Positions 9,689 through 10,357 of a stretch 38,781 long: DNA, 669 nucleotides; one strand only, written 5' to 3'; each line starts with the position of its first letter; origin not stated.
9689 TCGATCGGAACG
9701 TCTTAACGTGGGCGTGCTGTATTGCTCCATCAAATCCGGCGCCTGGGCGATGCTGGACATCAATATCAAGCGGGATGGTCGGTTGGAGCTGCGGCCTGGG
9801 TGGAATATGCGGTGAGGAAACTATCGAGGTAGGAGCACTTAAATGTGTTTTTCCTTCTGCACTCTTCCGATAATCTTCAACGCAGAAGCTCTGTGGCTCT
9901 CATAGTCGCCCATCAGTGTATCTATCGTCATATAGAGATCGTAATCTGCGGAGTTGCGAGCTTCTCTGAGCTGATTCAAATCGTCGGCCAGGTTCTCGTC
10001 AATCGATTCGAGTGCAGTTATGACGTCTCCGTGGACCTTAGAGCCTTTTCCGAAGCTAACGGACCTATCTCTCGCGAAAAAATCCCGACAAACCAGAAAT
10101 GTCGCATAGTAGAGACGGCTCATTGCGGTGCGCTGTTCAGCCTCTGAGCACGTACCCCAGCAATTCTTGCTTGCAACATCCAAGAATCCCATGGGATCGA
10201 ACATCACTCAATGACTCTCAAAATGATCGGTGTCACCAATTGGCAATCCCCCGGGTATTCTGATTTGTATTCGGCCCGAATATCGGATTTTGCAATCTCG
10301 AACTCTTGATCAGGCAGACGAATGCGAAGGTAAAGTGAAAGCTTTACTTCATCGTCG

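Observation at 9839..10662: Overlapping two-gene module: unknown 152-aa protein plus HEPN-like 122-aa protein (toxin-antitoxin-like, without an MNT partner)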

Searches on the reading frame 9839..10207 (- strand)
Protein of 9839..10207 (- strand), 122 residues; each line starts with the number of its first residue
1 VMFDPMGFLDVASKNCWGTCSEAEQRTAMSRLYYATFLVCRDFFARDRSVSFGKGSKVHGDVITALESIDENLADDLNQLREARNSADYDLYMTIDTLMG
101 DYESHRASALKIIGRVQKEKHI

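Call 6: search_protein_families(library=pfam, proteins=[window:9839-10207:-], max_evalue=1)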
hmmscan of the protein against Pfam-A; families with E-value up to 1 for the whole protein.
window:9839-10207:- (122 aa): 1 family
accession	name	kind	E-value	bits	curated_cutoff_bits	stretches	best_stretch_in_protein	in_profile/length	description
PF14615.11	Rsa3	-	0.023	14.7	27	1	67-98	7-38/46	Ribosome-assembly protein 3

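Call 7: search_protein_families(library=padloc, proteins=[window:9839-10207:-], max_evalue=1)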
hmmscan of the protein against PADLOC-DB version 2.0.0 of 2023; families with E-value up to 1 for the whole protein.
window:9839-10207:- (122 aa): 1 family
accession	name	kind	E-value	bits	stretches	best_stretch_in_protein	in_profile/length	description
PDLC02923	HEPN_IX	-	2.3e-05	22.5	1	14-46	13-45/161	-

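Call 8: search_protein_families(library=ncbifam, proteins=[window:9839-10207:-], max_evalue=1)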
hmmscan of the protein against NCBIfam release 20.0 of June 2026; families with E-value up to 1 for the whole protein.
window:9839-10207:- (122 aa): 0 families

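Call 9: search_protein_families(library=phrogs, proteins=[window:9839-10207:-], max_evalue=1)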
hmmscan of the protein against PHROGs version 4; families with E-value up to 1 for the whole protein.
window:9839-10207:- (122 aa): 1 family
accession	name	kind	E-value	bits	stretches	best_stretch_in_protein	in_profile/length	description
phrog_5176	-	unknown function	7.4e-10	39.7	1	8-106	8-118/132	-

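Call 10: search_solved_structures(query=window:9839-10207:-, max_evalue=10, show_alignments=3)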
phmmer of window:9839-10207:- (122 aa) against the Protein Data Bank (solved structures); distinct sequences matched with E-value up to 10: 7.
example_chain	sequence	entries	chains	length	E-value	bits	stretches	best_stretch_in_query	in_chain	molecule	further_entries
9xbd_A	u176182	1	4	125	0.068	17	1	26-95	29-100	HEPN domain-containing protein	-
9xbc_A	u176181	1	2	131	0.26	15.2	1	26-95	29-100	HEPN domain-containing protein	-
3pjs_A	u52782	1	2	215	0.47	14.3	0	34-60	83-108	FAB light chain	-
3eff_A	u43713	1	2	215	0.48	14.3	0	34-60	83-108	FAB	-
8hp9_N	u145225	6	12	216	0.61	14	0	33-60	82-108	fab L5.34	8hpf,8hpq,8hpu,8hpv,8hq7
7q0h_B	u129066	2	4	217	1.6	12.6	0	18-59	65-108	Beta-50 Fab light chain | Beta-50 light chain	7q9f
8qv2_Sc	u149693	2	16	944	4.8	11.1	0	42-98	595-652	Spindle pole body component 110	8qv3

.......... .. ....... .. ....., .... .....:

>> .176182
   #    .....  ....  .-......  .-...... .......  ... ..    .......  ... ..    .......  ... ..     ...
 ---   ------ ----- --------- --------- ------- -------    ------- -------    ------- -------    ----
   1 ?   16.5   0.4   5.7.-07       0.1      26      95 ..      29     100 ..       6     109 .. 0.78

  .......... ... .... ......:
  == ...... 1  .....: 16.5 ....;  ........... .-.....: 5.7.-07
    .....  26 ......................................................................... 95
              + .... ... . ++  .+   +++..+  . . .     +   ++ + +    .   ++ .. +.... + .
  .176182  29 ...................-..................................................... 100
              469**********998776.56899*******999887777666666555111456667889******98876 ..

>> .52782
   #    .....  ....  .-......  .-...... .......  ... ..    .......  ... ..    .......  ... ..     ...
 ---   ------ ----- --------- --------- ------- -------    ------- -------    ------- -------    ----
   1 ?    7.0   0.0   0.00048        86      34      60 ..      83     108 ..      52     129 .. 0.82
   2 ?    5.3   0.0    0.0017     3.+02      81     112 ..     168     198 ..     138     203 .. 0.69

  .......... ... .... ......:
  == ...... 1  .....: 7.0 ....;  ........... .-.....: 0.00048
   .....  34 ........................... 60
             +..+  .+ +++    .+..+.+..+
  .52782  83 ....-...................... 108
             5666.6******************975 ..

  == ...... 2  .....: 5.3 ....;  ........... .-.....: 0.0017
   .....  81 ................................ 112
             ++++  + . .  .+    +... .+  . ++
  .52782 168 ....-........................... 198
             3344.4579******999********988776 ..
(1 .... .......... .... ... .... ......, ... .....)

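Call 11: find_homologous_proteins(query=window:9839-10207:-)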
Query window:9839-10207:- (122 aa): 1 proteins with E <= 0.001 among 5 candidates.
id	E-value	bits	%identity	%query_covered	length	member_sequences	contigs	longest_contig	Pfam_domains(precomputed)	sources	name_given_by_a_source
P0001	5.8e-75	267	100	99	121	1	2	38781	-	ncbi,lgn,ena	-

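Call 13: search_dna_similar(query=window:9839-10207:-, collection=phages, mode=protein, max_evalue=1, max_rows=30)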
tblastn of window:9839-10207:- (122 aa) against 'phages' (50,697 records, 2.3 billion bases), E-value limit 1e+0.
Records with a match: 5; places in all: 5; records where one place covers at least 80% of the query: 0.
Best place of each record, by identity: <60% 5.
By first word of the organism name: Burkholderia 2; Caudoviricetes 2; Sulfurimonas 1.
By host as written in the record: Burkholderia sp. 2; Methanobacteriales 2; Sulfurimonas indica 1.
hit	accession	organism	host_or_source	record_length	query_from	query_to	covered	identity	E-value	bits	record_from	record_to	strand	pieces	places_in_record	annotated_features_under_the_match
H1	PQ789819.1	Burkholderia phage vB_E192a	Burkholderia sp.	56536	5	91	71%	28.0%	1e+0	34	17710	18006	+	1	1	hypothetical protein (x2)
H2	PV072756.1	Burkholderia phage vB_PL1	Burkholderia sp.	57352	5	91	71%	28.0%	1e+0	34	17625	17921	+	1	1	hypothetical protein (x2)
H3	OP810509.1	Sulfurimonas phage SNW-1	Sulfurimonas indica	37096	22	89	56%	32.4%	2e-1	36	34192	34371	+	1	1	hypothetical protein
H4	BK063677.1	Caudoviricetes sp. vir080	Methanobacteriales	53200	23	89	55%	31.0%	8e-2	37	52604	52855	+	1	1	hypothetical protein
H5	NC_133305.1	Caudoviricetes sp. vir080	Methanobacteriales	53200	23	89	55%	31.0%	8e-2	37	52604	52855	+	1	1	hypothetical protein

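Call 16: get_annotated_region(hit=H4, flank=2500)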
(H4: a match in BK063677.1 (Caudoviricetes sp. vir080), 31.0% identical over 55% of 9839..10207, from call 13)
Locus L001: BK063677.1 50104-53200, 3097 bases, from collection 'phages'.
description: TPA_asm: Caudoviricetes sp. vir080 genomic sequence.
organism: Caudoviricetes sp. vir080 (NCBI taxid 3068353)
taxonomy: Viruses; Duplodnaviria; Heunggongvirae; Uroviricota; Caudoviricetes
host: Methanobacteriales; source: human gut; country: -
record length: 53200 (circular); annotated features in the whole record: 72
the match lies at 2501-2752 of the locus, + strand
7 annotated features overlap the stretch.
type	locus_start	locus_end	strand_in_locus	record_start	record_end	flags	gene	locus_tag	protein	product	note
CDS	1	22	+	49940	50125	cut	-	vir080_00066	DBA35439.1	hypothetical protein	-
CDS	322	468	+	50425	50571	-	-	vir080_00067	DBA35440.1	hypothetical protein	-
CDS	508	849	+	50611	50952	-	-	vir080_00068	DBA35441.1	hypothetical protein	-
CDS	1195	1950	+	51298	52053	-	-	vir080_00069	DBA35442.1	hypothetical protein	-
CDS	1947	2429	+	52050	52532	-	-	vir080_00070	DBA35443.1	hypothetical protein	-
CDS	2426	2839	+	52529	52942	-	-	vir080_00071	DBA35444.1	hypothetical protein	-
CDS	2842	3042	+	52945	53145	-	-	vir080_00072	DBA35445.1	hypothetical protein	-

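Call 17: get_annotated_region(hit=H3, flank=2500)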
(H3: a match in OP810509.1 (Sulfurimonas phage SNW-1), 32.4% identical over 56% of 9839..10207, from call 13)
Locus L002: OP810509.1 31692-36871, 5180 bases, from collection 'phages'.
description: Sulfurimonas phage SNW-1, complete genome.
organism: Sulfurimonas phage SNW-1 (NCBI taxid 2996073)
taxonomy: Viruses; Duplodnaviria; Heunggongvirae; Uroviricota; Caudoviricetes
host: Sulfurimonas indica; source: sulfide chimney; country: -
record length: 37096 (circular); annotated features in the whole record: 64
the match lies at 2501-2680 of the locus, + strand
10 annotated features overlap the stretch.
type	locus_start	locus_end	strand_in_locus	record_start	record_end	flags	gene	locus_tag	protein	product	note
CDS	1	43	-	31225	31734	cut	-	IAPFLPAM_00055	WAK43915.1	regulatory protein CII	-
CDS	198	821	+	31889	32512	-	-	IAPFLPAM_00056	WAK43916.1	DNA polymerase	-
CDS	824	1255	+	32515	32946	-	-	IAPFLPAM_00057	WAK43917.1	thermonuclease family protein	-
CDS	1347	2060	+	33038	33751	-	-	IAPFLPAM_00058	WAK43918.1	hypothetical protein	TIGR04255 family protein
CDS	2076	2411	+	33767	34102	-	-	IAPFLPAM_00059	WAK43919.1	hypothetical protein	-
CDS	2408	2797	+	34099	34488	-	-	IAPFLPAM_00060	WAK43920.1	hypothetical protein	-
CDS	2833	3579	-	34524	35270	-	-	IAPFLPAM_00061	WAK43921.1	hypothetical protein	-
CDS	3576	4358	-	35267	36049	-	-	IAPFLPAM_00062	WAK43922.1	aminotransferase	-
CDS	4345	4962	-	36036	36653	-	-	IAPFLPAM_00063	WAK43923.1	hypothetical protein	-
CDS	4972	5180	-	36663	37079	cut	-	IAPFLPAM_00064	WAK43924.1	HTH transcriptional regulator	-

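Call 18: get_annotated_region(hit=H1, flank=2500)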
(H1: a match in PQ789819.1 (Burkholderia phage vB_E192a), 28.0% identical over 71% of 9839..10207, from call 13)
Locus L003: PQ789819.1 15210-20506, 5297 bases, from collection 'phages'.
description: Burkholderia phage vB_E192a, complete genome.
organism: Burkholderia phage vB_E192a (NCBI taxid 3417002)
taxonomy: Viruses
host: Burkholderia sp.; source: -; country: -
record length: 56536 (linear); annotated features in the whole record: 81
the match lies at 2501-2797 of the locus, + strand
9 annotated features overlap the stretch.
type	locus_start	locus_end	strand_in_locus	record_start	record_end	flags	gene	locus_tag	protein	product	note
CDS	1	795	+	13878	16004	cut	-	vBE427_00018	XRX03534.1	tail length tape measure protein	-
CDS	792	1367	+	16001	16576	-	-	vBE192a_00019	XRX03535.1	hypothetical protein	-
CDS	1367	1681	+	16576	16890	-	-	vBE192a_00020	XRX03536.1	hypothetical protein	-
CDS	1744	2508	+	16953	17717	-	-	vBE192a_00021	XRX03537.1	hypothetical protein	-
CDS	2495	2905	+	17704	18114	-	-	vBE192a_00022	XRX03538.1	hypothetical protein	-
CDS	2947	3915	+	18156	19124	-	-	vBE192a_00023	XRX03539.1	hypothetical protein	-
CDS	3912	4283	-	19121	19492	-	-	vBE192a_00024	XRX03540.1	hypothetical protein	-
CDS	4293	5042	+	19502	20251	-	-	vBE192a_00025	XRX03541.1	hypothetical protein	-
CDS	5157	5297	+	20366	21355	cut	-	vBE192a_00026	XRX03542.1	hypothetical protein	-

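Call 19: search_protein_families(library=pfam, proteins=[L001:1947-2429:+, L001:2426-2839:+, L002:2076-2411:+, L002:2408-2797:+, L003:1744-2508:+, L003:2495-2905:+, L001:1195-1950:+, L002:1347-2060:+], max_evalue=0.1)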
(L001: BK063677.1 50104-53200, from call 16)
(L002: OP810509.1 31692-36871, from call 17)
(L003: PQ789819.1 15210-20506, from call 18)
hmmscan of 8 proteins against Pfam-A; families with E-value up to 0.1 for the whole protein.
L001:1947-2429:+ (160 aa): 1 family
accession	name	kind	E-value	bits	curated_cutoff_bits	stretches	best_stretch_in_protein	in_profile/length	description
PF00712.24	DNA_pol3_beta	-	0.027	15.1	24.4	1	30-93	22-85/120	DNA polymerase III beta subunit, N-terminal domain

L001:2426-2839:+ (137 aa): 0 families

L002:2076-2411:+ (111 aa): 0 families

L002:2408-2797:+ (129 aa): 0 families

L003:1744-2508:+ (254 aa): 0 families

L003:2495-2905:+ (136 aa): 1 family
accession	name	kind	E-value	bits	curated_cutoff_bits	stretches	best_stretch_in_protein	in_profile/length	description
PF05168.19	HEPN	-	0.026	15.1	22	1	75-122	65-113/117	HEPN domain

L001:1195-1950:+ (251 aa): 0 families

L002:1347-2060:+ (237 aa): 0 families

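Call 22: search_protein_families(library=padloc, proteins=[L001:1947-2429:+, L001:2426-2839:+, L002:2076-2411:+, L002:2408-2797:+, L003:1744-2508:+, L003:2495-2905:+], max_evalue=1)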
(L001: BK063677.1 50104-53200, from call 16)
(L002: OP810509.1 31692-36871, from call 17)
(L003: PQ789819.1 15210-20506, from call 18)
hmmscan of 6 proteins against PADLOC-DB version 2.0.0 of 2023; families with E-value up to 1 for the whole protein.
L001:1947-2429:+ (160 aa): 0 families

L001:2426-2839:+ (137 aa): 1 family
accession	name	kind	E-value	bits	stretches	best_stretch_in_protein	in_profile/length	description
PDLC02923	HEPN_IX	-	0.0078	14.3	1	28-49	24-45/161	-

L002:2076-2411:+ (111 aa): 0 families

L002:2408-2797:+ (129 aa): 0 families

L003:1744-2508:+ (254 aa): 0 families

L003:2495-2905:+ (136 aa): 0 families

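Call 26: search_solved_structures(query=A1, max_evalue=10, show_alignments=4)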
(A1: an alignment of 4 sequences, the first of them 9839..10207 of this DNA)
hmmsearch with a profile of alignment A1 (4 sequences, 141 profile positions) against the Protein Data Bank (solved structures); distinct sequences matched with E-value up to 10: 10.
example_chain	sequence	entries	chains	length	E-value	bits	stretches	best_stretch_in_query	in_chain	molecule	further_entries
9xbd_A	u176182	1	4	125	1.4e-06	31.5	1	34-132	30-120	HEPN domain-containing protein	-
9xbc_A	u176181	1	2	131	1.1e-05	28.5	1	34-134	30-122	HEPN domain-containing protein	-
6trs_D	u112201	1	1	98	0.022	17.9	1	19-95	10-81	Uncharacterized protein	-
1xaw_A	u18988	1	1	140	0.094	15.8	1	82-131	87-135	Occludin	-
3g7c_A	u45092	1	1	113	0.094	15.8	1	83-131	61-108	Occludin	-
1wpa_A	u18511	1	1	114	0.1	15.7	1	83-131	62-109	Occludin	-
5tcu_SB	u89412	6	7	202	0.36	13.9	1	55-96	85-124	30S ribosomal protein S3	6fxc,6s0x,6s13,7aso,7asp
5li0_c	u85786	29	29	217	0.37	13.9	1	55-96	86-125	30S ribosomal protein S3 | Small ribosomal subunit protein uS3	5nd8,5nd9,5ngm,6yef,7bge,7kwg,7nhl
36ht_I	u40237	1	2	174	0.63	13.1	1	29-76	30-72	Retron-Kva2 HEPN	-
8qck_A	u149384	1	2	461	0.88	12.7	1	43-94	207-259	Pyridine nucleotide-disulfide oxidoreductase dimerization region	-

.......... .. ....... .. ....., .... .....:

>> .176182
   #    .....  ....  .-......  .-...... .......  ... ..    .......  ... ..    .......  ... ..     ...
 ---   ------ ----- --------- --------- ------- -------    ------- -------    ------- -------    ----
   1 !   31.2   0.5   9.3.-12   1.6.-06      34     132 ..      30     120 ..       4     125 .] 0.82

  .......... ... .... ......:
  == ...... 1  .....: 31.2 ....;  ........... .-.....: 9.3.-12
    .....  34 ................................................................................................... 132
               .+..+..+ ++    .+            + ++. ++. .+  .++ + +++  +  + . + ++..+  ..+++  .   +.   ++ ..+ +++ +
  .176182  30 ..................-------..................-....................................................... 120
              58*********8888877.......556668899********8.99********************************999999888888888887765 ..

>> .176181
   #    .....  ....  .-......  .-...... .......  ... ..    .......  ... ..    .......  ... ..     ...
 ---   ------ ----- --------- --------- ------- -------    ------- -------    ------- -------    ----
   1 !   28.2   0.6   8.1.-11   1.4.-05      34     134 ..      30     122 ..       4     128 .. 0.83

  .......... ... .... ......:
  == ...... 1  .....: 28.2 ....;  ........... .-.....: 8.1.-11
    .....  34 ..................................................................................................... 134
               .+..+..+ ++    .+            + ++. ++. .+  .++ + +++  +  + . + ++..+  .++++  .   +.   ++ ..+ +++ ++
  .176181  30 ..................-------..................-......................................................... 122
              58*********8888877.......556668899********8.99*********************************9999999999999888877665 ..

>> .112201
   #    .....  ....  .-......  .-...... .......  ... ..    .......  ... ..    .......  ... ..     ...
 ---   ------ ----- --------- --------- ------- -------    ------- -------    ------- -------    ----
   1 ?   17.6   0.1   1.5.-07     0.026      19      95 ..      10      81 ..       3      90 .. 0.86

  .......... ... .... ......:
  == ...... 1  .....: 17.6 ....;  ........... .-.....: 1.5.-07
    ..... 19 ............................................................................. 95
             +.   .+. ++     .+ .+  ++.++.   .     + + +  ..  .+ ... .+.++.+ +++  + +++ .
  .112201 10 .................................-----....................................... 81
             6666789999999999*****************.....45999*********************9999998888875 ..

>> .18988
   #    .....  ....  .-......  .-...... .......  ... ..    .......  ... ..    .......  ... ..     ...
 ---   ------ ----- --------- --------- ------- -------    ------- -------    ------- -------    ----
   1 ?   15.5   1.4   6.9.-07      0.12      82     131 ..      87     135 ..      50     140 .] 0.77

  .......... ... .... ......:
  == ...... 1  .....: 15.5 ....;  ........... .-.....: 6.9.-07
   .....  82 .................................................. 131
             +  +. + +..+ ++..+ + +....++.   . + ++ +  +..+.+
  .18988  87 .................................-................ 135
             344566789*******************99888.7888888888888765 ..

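Call 27: find_encoding_contigs(protein=P0001, flank=10000)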
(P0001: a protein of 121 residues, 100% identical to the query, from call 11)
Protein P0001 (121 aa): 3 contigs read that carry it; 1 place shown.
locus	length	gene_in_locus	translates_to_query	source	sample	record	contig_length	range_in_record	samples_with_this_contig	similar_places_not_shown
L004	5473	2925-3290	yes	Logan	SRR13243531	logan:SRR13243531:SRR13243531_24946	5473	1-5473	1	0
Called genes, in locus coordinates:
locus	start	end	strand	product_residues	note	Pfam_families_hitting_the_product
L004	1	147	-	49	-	?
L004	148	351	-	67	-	-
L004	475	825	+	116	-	PF13560:HTH_31, PF01381:HTH_3 (weak)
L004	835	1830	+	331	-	-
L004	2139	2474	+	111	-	-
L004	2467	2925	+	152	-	-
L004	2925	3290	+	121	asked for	-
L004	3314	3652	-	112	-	-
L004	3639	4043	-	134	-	-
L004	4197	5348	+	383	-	PF14659:Phage_int_SAM_3, PF22022:Phage_int_M (weak), PF00589:Phage_integrase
